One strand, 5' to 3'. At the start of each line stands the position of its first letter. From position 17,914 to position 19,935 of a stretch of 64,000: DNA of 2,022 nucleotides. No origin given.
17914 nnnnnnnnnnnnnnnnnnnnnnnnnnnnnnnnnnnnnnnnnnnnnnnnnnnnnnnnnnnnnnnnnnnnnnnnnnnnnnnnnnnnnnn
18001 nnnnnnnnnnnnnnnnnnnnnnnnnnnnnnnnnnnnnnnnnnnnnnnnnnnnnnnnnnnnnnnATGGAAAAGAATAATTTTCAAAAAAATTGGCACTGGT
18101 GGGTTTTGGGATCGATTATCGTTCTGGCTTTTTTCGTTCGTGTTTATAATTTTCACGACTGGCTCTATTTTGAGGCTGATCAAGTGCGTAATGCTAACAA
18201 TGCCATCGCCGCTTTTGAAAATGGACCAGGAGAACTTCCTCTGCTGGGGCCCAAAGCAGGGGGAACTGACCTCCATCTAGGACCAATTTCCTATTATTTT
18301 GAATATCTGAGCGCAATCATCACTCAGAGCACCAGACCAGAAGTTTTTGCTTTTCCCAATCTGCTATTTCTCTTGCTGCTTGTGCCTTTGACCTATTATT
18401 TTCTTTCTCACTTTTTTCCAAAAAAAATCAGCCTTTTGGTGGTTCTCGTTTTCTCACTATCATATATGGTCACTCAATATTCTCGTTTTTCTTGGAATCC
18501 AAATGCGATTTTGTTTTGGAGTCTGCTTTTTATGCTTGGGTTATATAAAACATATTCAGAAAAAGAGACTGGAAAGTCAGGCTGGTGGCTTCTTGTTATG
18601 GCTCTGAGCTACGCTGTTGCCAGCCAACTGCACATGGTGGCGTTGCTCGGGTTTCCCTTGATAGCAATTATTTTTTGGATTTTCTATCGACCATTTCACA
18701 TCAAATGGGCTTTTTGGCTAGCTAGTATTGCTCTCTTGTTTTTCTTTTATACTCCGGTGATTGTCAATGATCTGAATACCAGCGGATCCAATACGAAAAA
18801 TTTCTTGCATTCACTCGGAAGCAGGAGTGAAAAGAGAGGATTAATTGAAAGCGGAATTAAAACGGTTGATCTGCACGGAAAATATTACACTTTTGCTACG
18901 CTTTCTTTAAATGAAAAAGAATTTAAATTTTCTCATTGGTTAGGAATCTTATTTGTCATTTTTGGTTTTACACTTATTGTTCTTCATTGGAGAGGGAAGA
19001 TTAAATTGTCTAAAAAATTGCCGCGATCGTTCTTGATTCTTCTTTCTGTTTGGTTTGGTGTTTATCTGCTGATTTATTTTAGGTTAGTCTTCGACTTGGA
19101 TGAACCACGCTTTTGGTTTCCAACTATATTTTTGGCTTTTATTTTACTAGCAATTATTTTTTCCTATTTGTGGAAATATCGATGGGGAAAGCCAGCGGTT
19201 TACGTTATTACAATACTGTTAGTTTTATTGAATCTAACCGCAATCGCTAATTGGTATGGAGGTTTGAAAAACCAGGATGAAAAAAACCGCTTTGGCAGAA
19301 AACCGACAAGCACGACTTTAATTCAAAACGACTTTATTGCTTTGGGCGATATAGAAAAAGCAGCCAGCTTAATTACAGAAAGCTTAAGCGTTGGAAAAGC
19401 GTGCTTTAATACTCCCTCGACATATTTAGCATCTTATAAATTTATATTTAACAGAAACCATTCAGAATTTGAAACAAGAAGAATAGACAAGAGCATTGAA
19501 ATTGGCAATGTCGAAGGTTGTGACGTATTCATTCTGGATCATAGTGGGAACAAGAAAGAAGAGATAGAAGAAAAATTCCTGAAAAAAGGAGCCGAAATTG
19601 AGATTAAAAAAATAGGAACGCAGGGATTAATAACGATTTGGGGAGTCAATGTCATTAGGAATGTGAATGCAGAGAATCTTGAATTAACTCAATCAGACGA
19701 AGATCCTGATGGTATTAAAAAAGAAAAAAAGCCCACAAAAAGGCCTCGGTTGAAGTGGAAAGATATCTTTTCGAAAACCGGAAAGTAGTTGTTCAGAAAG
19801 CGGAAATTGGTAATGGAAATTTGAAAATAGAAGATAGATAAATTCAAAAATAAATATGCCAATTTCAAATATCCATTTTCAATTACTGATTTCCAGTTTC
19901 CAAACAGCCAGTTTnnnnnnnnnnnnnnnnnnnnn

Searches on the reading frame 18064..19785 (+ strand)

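Call 3: search_protein_families(library=pfam, proteins=[window:18064-19785:+], max_evalue=0.1)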
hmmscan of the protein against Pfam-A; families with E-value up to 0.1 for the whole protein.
window:18064-19785:+ (574 aa): 1 family
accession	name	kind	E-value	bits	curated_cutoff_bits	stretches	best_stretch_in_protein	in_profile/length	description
PF04932.20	Wzy_C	-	0.0034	17.6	31.7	0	179-245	4-75/149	O-Antigen ligase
